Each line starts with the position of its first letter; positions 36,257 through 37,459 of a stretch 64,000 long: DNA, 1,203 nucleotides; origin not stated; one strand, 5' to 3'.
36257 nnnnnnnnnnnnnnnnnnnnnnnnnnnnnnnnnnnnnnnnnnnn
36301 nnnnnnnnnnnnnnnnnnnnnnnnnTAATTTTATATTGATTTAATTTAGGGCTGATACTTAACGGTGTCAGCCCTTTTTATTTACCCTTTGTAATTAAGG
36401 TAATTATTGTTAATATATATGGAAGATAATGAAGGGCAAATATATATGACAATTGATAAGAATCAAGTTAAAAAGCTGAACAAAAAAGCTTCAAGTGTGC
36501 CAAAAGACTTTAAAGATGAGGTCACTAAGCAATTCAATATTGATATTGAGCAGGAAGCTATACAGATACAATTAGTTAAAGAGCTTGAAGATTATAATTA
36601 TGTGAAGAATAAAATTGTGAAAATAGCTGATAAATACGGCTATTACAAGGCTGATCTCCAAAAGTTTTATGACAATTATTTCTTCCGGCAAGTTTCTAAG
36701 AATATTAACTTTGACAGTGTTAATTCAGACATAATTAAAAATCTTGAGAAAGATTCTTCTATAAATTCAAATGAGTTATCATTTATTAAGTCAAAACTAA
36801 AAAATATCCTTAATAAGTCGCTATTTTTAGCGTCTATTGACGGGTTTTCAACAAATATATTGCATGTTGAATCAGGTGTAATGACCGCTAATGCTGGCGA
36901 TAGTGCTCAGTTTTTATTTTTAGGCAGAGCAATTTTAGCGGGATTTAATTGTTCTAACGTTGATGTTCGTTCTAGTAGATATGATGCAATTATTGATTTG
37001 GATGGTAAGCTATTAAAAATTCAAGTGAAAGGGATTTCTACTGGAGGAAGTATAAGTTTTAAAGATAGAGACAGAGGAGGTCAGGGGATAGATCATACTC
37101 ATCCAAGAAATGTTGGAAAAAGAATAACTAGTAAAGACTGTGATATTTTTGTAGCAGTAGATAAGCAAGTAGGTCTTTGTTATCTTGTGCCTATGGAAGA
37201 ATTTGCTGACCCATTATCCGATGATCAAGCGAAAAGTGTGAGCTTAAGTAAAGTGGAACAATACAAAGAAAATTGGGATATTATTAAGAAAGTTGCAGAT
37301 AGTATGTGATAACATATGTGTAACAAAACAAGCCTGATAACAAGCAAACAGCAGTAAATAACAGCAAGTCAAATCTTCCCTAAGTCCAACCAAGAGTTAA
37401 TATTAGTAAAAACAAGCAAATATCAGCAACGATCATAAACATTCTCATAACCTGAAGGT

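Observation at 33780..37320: AT-rich defense islet: EVE(PUA-like)-HNH nuclease + Vsr + C5-cytosine methyltransferase + putative restriction endonuclease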

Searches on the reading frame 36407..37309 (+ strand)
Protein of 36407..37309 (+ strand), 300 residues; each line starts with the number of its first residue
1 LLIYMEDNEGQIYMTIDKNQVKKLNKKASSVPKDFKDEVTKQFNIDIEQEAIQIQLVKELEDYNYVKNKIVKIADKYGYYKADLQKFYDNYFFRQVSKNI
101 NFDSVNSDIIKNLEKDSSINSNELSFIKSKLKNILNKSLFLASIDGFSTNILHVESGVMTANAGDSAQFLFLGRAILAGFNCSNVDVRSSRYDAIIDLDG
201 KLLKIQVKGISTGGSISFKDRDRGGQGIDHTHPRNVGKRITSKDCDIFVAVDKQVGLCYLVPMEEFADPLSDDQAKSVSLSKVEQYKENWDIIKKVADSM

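Call 3: search_protein_families(library=pfam, proteins=[window:36407-37309:+], max_evalue=0.1)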
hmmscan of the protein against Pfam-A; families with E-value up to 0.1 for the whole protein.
window:36407-37309:+ (300 aa): 3 families
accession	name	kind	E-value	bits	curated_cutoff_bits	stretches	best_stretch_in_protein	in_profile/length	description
PF11645.14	PDDEXK_5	-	1.4e-09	38.5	26.1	1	160-268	3-109/138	PD-(D/E)XK endonuclease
PF25753.1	SF0329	-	0.0085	16.7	27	0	4-101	30-122/165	SF0329 protein family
PF00931.28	NB-ARC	-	0.023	14.4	23.5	1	82-145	43-107/248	NB-ARC domain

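Call 4: search_protein_families(library=ncbifam, proteins=[window:36407-37309:+], max_evalue=0.1)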
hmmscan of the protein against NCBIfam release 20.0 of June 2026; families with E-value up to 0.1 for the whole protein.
window:36407-37309:+ (300 aa): 1 family
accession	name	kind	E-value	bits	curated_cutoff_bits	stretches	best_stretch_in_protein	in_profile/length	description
NF006258.0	PRK08406.1-2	equivalog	0.069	13.5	243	1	3-46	93-136/142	transcription elongation factor NusA-like protein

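Call 5: search_protein_families(library=padloc, proteins=[window:36407-37309:+], max_evalue=0.1)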
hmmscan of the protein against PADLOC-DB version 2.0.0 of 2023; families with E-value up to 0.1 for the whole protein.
window:36407-37309:+ (300 aa): 1 family
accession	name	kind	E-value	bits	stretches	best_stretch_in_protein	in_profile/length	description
PDLC03700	HEase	-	0.0023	16.1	1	164-271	7-112/150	homing endonuclease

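Call 8: search_solved_structures(query=window:36407-37309:+, max_evalue=10, show_alignments=2)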
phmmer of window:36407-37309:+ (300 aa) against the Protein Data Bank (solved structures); distinct sequences matched with E-value up to 10: 4.
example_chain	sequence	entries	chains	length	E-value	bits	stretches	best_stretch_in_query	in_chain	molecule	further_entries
2ost_A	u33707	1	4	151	0.0018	20.9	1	162-272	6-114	Putative endonuclease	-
8anp_A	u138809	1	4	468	0.74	12.3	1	176-258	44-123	Phosphocholine hydrolase Lem3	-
8alk_A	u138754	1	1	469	0.97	11.9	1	176-257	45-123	Phosphocholine hydrolase Lem3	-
9c6o_A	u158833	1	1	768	7.9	8.9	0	36-139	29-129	Pteronotus davyi ACE2 ectodomain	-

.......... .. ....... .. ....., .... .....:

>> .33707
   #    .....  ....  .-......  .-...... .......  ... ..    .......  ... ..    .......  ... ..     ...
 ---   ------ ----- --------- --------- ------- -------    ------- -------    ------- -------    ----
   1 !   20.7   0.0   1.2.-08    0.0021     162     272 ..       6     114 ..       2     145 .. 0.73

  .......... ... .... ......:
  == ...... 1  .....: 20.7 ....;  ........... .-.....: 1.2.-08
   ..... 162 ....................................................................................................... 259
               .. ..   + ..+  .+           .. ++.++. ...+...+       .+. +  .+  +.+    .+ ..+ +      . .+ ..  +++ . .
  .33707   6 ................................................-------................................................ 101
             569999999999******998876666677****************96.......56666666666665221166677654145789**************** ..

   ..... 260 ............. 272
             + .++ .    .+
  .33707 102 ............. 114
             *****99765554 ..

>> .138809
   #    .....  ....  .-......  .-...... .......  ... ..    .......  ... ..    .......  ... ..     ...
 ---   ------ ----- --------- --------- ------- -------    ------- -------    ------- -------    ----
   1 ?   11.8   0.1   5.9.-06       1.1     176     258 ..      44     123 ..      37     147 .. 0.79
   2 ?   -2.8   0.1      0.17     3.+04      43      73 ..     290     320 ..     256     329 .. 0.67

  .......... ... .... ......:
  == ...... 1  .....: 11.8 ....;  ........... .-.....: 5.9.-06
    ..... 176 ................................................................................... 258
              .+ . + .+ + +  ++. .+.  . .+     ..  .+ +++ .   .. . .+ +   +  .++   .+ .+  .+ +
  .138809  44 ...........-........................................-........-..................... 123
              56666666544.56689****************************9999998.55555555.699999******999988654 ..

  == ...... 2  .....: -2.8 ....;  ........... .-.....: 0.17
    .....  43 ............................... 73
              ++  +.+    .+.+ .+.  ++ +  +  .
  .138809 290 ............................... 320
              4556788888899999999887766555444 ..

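Call 20: find_homologous_proteins(query=window:36416-37309:+, max_evalue=0.001)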
Query window:36416-37309:+ (297 aa): 772 proteins with E <= 0.001 among 1757 candidates; the best 120 are listed.
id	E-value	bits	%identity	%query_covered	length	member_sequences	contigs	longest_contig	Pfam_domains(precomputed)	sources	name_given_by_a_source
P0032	2.2e-187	639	100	100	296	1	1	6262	PF11645.15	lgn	-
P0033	6.0e-181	618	100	97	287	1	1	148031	PF11645.15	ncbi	-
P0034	2.9e-96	340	62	82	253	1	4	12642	PF11645.15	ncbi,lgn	-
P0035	1.1e-93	332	62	82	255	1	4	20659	PF11645.15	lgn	-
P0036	9.4e-93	329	60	82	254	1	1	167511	PF11645.15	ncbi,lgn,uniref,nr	ncbi:group I intron-associated PD-(D/E)XK endonuclease [Arcobacter vandammei]|uniref:group I intron-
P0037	6.1e-92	326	60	81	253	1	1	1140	PF11645.15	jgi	jgi:hypothetical protein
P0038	9.1e-92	325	59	83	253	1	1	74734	PF11645.15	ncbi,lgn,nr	ncbi:MAG: group I intron-associated PD-(D/E)XK endonuclease [Sulfurospirillaceae bacterium]|nr:group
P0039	9.5e-92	325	59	82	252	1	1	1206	PF11645.15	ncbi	-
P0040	1.3e-91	325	59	82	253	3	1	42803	PF11645.15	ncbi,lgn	-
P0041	1.3e-91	325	57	93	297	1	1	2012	PF11645.15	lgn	-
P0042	1.4e-91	325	62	82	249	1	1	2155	PF11645.15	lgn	-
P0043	1.9e-91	324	58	92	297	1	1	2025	PF11645.15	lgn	-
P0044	2.9e-91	324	62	82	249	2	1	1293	PF11645.15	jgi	-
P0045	3.8e-91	323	59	82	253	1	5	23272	PF11645.15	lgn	-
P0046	3.9e-91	323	61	83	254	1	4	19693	PF11645.15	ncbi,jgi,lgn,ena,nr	ncbi:MAG TPA: hypothetical protein EYG98_07610 [Sulfurovum sp.]|nr:hypothetical protein [Sulfurovum 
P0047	1.3e-90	322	61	82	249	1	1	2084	PF11645.15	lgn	-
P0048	1.3e-90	322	60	83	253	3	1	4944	PF11645.15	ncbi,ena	-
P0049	1.4e-90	321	59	82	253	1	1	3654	PF11645.15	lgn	-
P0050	1.4e-90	321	60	82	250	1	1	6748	PF11645.15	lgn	-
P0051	1.8e-90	321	60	82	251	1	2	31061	PF11645.15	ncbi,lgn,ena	-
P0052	2.0e-90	321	57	82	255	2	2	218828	PF11645.15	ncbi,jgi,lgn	-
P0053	2.6e-90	321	61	82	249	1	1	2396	PF11645.15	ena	-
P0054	2.9e-90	320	61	82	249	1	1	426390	PF11645.15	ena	-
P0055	3.6e-90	320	61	82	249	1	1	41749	PF11645.15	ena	-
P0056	4.5e-90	320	52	94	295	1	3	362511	PF11645.15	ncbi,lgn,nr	ncbi:hypothetical protein CX019_00475 [Campylobacter coli]|nr:hypothetical protein [Campylobacter co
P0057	5.5e-90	319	58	81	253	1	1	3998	PF11645.15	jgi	jgi:hypothetical protein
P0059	1.4e-89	318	61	83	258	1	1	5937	PF11645.15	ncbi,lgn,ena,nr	ncbi:MAG: hypothetical protein K0U38_03945 [Epsilonproteobacteria bacterium]|nr:hypothetical protein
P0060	2.4e-89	317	58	82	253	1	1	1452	PF11645.15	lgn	-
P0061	2.6e-89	317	56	91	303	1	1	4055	PF11645.15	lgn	-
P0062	2.7e-89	317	61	81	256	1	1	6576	PF11645.15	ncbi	-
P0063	2.8e-89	317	59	82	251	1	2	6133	PF11645.15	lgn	-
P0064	2.9e-89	317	59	82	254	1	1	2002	PF11645.15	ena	-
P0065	2.9e-89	317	59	82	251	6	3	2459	PF11645.15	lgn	-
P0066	3.6e-89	317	60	81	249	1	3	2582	PF11645.15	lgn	-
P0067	3.8e-89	317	59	81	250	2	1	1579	PF11645.15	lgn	-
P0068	3.8e-89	317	62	81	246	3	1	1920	PF11645.15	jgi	-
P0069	3.9e-89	317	59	83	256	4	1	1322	PF11645.15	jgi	jgi:hypothetical protein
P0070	5.3e-89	316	60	82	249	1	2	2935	PF11645.15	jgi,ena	-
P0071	8.9e-89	316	57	82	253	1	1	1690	PF11645.15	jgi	jgi:hypothetical protein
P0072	9.6e-89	315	60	82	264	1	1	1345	PF11645.15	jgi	-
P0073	1.1e-88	315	61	81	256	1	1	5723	PF11645.15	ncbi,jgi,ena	-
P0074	1.4e-88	315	60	81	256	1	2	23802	PF11645.15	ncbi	-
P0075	1.5e-88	315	58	81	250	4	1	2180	PF11645.15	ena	-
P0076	1.7e-88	315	59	81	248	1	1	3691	PF11645.15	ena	-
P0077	1.8e-88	315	59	82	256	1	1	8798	PF11645.15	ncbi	-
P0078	1.8e-88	315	59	82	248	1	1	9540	PF11645.15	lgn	-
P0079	1.9e-88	314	60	82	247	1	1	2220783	PF11645.15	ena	-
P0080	1.9e-88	314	59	82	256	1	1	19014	PF11645.15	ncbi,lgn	-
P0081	2.1e-88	314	60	81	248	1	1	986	PF11645.15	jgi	jgi:hypothetical protein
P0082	2.1e-88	314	60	81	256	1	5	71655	PF11645.15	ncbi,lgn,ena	-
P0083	2.2e-88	314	58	82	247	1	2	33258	PF11645.15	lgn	-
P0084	2.9e-88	314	53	99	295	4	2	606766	PF11645.15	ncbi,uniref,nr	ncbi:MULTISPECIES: group I intron-associated PD-(D/E)XK endonuclease [Helicobacter]|uniref:Group I i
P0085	3.0e-88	314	56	92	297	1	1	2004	PF11645.15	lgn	-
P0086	3.1e-88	314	60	82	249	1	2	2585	PF11645.15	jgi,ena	-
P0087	5.5e-88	313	60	81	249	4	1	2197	PF11645.15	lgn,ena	-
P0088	5.8e-88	313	59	81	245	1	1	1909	PF11645.15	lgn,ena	-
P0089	5.8e-88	313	52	94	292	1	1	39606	PF11645.15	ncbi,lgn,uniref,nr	ncbi:hypothetical protein FPD46_06220 [Campylobacter peloridis]|uniref:PD(D/E)XK endonuclease domain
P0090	6.2e-88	313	53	94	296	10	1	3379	PF11645.15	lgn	-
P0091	6.6e-88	313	57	88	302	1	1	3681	PF11645.15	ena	-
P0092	8.1e-88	312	60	81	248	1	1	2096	PF11645.15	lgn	-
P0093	8.7e-88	312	59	82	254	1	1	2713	PF11645.15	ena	-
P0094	9.0e-88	312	57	88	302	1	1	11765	PF11645.15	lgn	-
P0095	1.2e-87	312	59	81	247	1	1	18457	PF11645.15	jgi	jgi:hypothetical protein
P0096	1.2e-87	312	56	92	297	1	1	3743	PF11645.15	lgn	-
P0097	1.3e-87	312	58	81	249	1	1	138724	PF11645.15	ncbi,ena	-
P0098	2.3e-87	311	58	82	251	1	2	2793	PF11645.15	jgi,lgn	-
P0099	2.5e-87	311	59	82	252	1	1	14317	PF11645.15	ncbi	-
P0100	2.6e-87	311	58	81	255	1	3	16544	PF11645.15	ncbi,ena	-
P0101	2.6e-87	311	56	88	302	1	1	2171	PF11645.15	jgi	jgi:hypothetical protein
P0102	3.7e-87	310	58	82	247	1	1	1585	PF11645.15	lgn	-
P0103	3.9e-87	310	59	82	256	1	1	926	PF11645.15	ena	-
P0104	4.2e-87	310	58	82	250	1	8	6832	PF11645.15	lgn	-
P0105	5.0e-87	310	58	82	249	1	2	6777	PF11645.15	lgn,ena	-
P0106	5.4e-87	310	60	82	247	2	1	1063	PF11645.15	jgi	jgi:hypothetical protein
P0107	6.5e-87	309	57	81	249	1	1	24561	PF11645.15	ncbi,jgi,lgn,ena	-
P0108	6.8e-87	309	58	82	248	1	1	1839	PF11645.15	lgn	-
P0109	7.2e-87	309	53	89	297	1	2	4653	PF11645.15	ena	-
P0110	8.4e-87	309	52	94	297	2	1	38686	PF11645.15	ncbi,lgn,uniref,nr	ncbi:group I intron-associated PD-(D/E)XK endonuclease [Campylobacter sp. S4:11]|uniref:group I intr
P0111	1.0e-86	309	60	81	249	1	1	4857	PF11645.15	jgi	jgi:hypothetical protein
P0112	1.0e-86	309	56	82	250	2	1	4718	PF11645.15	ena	-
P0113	1.1e-86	309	59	81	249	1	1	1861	PF11645.15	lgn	-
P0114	1.1e-86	309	60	80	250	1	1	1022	PF11645.15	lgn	-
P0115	1.2e-86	309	58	81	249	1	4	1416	PF11645.15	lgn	-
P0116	1.3e-86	308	61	80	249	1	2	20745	PF11645.15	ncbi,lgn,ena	-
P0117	1.3e-86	308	58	82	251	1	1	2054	PF11645.15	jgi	jgi:hypothetical protein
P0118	1.5e-86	308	54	88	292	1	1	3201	PF11645.15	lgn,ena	-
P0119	1.6e-86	308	60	80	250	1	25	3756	PF11645.15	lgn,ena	-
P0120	1.8e-86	308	59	81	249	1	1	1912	PF11645.15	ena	-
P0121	1.9e-86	308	57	82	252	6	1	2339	PF11645.15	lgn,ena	-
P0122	2.0e-86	308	59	80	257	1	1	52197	PF11645.15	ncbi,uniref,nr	ncbi:group I intron-associated PD-(D/E)XK endonuclease [Helicobacter sp. 11S02596-1]|uniref:group I 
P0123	2.4e-86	308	51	94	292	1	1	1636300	PF11645.15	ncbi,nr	ncbi:hypothetical protein B10172_11020 [Campylobacter jejuni]|nr:hypothetical protein B10172_11020 [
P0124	2.5e-86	307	51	94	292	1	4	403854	PF11645.15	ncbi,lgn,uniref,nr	ncbi:TPA: group I intron-associated PD-(D/E)XK endonuclease [Campylobacter jejuni]|uniref:group I in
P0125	2.5e-86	307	59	82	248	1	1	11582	PF11645.15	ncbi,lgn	-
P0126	2.6e-86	307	59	82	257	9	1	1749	PF11645.15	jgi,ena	-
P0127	2.6e-86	307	51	94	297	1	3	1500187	PF11645.15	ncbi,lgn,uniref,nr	ncbi:Uncharacterised protein [Campylobacter insulaenigrae]|uniref:group I intron-associated PD-(D/E)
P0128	3.2e-86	307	54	91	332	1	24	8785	PF11645.15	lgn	-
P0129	3.5e-86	307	58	82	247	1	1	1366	PF11645.15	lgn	-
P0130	3.7e-86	307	58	82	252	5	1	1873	PF11645.15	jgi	-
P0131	3.8e-86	307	57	82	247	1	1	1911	PF11645.15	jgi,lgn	-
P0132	4.0e-86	307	58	82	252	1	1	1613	PF11645.15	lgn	-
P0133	4.5e-86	307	51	94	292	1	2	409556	PF11645.15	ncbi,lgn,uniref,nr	ncbi:group I intron-associated PD-(D/E)XK endonuclease [Campylobacter jejuni]|uniref:group I intron-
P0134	4.6e-86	307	58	80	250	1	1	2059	PF11645.15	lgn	-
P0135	4.6e-86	307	58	82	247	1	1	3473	PF11645.15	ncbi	-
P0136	4.7e-86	307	58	82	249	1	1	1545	PF11645.15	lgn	-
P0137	5.4e-86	306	51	94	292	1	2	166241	PF11645.15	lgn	-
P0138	5.6e-86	306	57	82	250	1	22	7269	PF11645.15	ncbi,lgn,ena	-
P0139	5.8e-86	306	59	82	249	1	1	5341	PF11645.15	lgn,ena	-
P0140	5.8e-86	306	57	82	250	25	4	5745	PF11645.15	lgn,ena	-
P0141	5.9e-86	306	57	82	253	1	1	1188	PF11645.15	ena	-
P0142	6.4e-86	306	58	81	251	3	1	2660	PF11645.15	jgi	jgi:hypothetical protein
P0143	6.4e-86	306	60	81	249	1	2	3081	PF11645.15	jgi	-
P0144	6.5e-86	306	58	81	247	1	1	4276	PF11645.15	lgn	-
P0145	6.7e-86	306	58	82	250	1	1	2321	PF11645.15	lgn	-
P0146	7.0e-86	306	59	81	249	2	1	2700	PF11645.15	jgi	-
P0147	7.1e-86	306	58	81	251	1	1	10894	PF11645.15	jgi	-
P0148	7.3e-86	306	51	94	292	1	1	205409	PF11645.15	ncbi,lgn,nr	ncbi:TPA: hypothetical protein SBB50_000102 [Campylobacter jejuni]|nr:hypothetical protein [Campylob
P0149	7.5e-86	306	51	94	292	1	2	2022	PF11645.15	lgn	-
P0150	8.0e-86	306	57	82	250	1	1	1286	PF11645.15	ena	-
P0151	9.0e-86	306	56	82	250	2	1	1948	PF11645.15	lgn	-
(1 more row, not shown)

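Call 21: find_encoding_contigs(protein=P0036, flank=6000, max_places=2)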
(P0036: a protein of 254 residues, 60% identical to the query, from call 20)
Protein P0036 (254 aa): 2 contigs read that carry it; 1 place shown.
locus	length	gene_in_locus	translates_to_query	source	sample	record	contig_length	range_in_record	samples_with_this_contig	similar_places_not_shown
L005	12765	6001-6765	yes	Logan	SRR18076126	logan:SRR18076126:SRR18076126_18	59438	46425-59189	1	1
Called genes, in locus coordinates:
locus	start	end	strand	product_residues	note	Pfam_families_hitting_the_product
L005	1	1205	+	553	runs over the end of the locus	-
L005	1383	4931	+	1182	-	PF02811:PHP, PF07733:DNA_pol3_alpha, PF17657:DNA_pol3_finger, PF14579:HHH_6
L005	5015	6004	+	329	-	PF00145:DNA_methylase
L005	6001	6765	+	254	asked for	PF11645:PDDEXK_5 (weak)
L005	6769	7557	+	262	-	PF01975:SurE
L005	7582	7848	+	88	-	-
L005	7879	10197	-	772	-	PF06934:CTI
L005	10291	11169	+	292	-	PF02729:OTCace_N, PF00185:OTCace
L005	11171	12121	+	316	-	PF00425:Chorismate_bind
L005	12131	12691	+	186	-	PF01063:Aminotran_4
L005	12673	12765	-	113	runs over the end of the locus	?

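Call 22: find_encoding_contigs(protein=P0084, flank=6000, max_places=2)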
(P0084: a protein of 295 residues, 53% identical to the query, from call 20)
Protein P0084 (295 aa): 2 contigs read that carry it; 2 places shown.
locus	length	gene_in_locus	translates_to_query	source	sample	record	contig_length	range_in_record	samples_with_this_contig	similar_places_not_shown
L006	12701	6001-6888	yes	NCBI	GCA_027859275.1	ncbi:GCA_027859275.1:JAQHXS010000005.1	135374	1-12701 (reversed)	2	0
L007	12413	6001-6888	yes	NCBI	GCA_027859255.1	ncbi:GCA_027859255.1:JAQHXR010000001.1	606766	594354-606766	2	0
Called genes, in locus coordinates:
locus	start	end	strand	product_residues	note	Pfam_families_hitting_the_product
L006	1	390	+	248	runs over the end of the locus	PF00106:adh_short, PF01370:Epimerase, PF08659:KR, PF13460:NAD_binding_10 (weak), PF13561:adh_short_C2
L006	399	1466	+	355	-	PF01817:CM_2, PF00800:PDT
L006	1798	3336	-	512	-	-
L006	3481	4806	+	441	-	PF00206:Lyase_1, PF10397:ADSL_C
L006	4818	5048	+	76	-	-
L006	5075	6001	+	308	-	PF00145:DNA_methylase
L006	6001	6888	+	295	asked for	PF11645:PDDEXK_5 (weak)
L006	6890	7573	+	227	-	PF01555:N6_N4_Mtase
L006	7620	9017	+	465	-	PF03606:DcuC, PF03553:Na_H_antiporter, PF06808:DctM (weak)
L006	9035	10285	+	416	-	PF11738:DUF3298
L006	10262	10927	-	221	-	PF01051:Rep3_N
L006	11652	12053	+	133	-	PF00893:Multi_Drug_Res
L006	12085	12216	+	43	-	-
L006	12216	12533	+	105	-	PF00893:Multi_Drug_Res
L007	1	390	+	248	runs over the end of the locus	PF00106:adh_short, PF01370:Epimerase, PF08659:KR, PF13460:NAD_binding_10 (weak), PF13561:adh_short_C2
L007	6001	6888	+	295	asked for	PF11645:PDDEXK_5 (weak)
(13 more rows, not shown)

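Call 23: find_encoding_contigs(protein=P0052, flank=6000, max_places=2)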
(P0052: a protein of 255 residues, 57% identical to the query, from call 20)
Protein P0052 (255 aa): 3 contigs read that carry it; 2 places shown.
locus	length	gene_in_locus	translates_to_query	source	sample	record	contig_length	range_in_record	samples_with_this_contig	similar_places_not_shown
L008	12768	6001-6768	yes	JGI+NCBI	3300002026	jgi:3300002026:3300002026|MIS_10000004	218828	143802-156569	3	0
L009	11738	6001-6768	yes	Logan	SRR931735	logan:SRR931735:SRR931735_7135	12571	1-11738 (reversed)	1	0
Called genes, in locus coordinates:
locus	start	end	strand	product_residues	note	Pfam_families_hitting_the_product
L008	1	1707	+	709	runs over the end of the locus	PF07603:Lcl_C, PF00656:Peptidase_C14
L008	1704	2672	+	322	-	PF02169:LPP20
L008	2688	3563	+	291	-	PF00849:PseudoU_synth_2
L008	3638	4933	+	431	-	PF00483:NTP_transferase, PF01128:IspD (faint), PF12804:NTP_transf_3, PF25084:LbH_EIF2B (faint), PF25087:GMPPB_C (faint), PF00132:Hexapep (faint), PF14602:Hexapep_2 (faint)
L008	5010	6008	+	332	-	PF00145:DNA_methylase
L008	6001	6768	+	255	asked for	PF11645:PDDEXK_5 (weak)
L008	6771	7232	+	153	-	-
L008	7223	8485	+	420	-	PF02441:Flavoprotein, PF04127:DFP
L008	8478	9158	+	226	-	PF01255:Prenyltransf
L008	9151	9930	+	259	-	PF06750:A24_N_bact, PF01478:Peptidase_A24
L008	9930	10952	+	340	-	PF03739:LptF_LptG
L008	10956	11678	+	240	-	PF01416:PseudoU_synth_1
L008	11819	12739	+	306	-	PF01210:NAD_Gly3P_dh_N, PF07479:NAD_Gly3P_dh_C, PF20618:GPD_NAD_C_bact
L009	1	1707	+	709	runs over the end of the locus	PF07603:Lcl_C, PF00656:Peptidase_C14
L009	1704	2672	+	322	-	PF02169:LPP20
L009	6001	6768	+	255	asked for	PF11645:PDDEXK_5 (weak)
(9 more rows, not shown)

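Call 44: search_dna_similar(query=window:36416-37309:+, collection=plasmids, mode=protein, max_rows=15)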
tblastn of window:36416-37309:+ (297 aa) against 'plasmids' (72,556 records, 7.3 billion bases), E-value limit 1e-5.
No match.
